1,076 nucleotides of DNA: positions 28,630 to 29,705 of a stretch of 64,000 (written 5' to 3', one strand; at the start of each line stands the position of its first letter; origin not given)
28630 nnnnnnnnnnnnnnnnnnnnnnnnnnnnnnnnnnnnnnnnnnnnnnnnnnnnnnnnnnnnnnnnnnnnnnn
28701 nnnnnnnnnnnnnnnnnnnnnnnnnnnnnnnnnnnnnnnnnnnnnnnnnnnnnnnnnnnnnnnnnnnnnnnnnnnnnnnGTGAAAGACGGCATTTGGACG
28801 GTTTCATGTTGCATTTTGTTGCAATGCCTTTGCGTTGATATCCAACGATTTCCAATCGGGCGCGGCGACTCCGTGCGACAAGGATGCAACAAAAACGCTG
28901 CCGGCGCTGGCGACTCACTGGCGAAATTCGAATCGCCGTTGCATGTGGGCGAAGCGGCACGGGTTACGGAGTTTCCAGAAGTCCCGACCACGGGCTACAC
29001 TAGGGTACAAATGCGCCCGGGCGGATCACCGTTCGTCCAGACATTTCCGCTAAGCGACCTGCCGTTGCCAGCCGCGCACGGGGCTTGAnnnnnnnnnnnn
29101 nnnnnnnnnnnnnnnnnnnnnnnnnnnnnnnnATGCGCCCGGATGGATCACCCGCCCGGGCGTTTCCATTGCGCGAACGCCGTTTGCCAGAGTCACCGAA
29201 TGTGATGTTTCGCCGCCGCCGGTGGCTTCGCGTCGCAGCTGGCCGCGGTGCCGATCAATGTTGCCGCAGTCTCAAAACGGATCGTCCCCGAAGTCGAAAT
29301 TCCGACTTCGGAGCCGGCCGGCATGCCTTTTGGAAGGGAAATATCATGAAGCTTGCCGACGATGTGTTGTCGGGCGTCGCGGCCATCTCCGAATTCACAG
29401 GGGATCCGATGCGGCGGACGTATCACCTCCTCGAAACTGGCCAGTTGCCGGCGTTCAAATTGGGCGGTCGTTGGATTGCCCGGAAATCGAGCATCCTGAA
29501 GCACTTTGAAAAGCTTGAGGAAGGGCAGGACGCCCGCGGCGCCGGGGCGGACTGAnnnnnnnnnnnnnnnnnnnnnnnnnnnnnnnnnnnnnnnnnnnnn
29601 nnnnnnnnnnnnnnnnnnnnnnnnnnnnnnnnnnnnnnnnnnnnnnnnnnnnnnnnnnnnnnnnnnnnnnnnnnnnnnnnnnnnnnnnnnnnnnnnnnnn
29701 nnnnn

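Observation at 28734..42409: tRNA-Met-anchored mosaic: a 12 kb gene block bracketed by two roughly 220 bp direct repeats carrying GGTTAA hexamer clusters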

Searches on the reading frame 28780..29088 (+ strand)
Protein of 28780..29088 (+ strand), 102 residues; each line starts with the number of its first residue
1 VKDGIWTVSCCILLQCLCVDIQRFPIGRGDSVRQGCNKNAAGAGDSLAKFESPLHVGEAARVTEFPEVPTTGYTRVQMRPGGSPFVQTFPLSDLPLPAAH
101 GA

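Call 13: search_protein_families(library=pfam, proteins=[window:28780-29088:+], max_evalue=0.01)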
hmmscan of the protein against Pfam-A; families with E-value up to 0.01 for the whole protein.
window:28780-29088:+ (102 aa): 0 families

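Call 71: search_protein_families(library=phrogs, proteins=[window:28780-29088:+], max_evalue=0.1)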
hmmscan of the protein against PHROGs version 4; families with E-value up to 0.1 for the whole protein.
window:28780-29088:+ (102 aa): 0 families

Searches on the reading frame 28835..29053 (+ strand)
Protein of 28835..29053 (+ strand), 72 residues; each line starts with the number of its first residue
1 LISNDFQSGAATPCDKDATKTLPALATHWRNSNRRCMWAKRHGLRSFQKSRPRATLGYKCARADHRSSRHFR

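Call 85: search_protein_families(library=pfam, proteins=[window:28835-29053:+], max_evalue=1)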
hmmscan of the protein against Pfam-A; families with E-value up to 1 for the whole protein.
window:28835-29053:+ (72 aa): 1 family
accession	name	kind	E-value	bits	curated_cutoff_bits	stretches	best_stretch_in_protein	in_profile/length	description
PF10835.13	DUF2573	-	0.19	12.5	22.8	1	19-32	40-53/78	Protein of unknown function (DUF2573)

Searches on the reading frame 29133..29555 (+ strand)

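Call 85: search_protein_families(library=pfam, proteins=[window:29133-29555:+], max_evalue=1)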
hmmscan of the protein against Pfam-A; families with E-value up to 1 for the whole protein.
window:29133-29555:+ (140 aa): 2 families
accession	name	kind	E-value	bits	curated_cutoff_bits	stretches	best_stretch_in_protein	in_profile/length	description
PF12728.13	HTH_17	-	0.00072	20.2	27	1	95-127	17-49/51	Helix-turn-helix domain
PF10568.15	Tom37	-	0.04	14.7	25.1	1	99-133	25-60/124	Outer mitochondrial membrane transport complex protein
